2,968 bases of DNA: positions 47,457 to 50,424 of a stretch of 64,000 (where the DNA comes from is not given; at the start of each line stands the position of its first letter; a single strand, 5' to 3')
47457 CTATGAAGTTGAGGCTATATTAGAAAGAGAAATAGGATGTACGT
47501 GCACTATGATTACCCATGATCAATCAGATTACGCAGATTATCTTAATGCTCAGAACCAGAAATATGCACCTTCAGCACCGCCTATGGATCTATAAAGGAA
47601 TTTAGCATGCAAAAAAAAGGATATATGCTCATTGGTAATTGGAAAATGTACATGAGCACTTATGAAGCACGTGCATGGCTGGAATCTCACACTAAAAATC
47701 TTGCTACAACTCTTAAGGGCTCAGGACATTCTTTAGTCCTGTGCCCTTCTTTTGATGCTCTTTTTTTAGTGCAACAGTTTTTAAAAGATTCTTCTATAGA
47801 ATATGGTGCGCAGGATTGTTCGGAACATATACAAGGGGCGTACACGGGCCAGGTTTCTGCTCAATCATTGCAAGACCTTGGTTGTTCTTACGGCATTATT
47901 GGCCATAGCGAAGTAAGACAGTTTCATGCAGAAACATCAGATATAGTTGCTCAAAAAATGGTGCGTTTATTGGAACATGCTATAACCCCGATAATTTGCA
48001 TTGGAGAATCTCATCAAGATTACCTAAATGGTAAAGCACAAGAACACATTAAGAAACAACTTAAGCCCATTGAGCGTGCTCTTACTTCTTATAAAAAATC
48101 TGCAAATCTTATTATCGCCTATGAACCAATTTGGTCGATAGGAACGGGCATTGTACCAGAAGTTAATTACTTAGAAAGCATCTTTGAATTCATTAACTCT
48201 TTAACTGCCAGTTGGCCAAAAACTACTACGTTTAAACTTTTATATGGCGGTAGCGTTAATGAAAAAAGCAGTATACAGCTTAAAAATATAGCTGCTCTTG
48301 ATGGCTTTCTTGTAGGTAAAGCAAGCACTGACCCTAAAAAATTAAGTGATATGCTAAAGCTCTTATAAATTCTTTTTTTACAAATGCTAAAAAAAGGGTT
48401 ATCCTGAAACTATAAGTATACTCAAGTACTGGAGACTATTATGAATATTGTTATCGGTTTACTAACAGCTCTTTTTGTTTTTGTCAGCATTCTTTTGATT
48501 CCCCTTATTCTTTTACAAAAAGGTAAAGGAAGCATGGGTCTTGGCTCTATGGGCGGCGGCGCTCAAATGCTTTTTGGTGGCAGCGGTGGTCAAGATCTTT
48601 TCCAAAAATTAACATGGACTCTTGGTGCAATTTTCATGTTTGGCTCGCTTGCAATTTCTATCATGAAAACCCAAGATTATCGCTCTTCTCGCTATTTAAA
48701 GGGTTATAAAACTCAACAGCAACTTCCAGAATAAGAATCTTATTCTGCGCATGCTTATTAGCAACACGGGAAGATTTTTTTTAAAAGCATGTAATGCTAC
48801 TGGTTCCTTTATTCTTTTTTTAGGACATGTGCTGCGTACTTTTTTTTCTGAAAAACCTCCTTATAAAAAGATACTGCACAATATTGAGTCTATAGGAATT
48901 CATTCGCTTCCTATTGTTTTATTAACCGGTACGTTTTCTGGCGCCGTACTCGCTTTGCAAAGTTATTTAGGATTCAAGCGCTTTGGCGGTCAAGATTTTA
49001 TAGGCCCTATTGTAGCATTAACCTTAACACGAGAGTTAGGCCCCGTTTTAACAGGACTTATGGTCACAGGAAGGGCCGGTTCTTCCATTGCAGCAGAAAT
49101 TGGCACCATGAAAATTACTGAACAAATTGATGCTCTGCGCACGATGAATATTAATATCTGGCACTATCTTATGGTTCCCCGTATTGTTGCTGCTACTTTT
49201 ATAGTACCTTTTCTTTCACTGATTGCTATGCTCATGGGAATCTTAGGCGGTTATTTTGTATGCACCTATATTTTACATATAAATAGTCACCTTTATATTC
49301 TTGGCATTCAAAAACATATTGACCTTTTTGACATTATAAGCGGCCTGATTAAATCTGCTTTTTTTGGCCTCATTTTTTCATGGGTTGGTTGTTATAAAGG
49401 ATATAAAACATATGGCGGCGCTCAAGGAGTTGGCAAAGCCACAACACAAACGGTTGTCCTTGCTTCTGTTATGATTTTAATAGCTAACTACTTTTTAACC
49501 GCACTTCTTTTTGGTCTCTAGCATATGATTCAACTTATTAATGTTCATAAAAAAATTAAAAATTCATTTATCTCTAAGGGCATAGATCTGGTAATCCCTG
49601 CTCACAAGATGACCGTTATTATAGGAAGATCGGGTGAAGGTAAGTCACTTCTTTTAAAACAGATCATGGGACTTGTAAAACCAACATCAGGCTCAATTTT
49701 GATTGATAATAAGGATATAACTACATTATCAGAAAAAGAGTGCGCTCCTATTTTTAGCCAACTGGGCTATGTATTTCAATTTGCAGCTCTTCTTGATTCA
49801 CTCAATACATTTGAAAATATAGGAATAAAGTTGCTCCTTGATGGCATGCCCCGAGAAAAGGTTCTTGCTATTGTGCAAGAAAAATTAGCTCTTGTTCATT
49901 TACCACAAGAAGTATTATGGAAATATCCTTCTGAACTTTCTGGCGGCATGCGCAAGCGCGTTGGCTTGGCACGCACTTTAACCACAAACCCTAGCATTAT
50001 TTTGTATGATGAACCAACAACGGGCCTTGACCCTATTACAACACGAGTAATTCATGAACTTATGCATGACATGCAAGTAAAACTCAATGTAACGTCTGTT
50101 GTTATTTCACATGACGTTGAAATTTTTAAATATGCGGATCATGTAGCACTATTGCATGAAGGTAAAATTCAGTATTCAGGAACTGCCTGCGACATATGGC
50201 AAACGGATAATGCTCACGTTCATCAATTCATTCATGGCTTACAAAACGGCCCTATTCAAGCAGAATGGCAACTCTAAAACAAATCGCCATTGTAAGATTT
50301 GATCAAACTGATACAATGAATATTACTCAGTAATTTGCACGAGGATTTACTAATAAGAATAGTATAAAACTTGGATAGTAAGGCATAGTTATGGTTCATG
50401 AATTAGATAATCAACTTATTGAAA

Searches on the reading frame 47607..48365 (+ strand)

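Call 7: search_protein_families(library=pfam, proteins=[window:47607-48365:+], max_evalue=0.001)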
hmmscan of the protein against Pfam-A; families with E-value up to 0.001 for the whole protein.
window:47607-48365:+ (253 aa): 1 family
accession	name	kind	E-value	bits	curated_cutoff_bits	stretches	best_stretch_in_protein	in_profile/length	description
PF00121.24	TIM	-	5.4e-68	229.6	20.1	1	7-251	2-243/245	Triosephosphate isomerase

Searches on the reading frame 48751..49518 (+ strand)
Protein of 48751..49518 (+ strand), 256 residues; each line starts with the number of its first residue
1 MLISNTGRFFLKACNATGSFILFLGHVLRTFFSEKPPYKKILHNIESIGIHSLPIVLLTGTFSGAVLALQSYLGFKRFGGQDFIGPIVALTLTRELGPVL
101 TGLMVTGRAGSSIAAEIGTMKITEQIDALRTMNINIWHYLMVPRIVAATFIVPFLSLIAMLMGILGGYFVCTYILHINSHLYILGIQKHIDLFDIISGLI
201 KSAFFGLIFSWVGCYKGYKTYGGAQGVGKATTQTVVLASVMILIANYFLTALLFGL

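Call 7: search_protein_families(library=pfam, proteins=[window:48751-49518:+], max_evalue=0.001)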
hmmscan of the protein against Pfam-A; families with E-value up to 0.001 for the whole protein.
window:48751-49518:+ (256 aa): 1 family
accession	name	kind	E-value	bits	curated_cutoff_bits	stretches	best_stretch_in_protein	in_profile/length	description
PF02405.21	MlaE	-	1.8e-80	270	22.5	1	42-252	2-212/212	Permease MlaE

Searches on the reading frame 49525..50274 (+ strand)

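Call 7: search_protein_families(library=pfam, proteins=[window:49525-50274:+], max_evalue=0.001)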
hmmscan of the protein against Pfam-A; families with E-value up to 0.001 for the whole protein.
window:49525-50274:+ (250 aa): 1 family
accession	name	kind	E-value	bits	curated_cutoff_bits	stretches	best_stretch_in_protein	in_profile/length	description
PF00005.33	ABC_tran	-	4.2e-31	108.8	25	1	18-166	2-137/137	ABC transporter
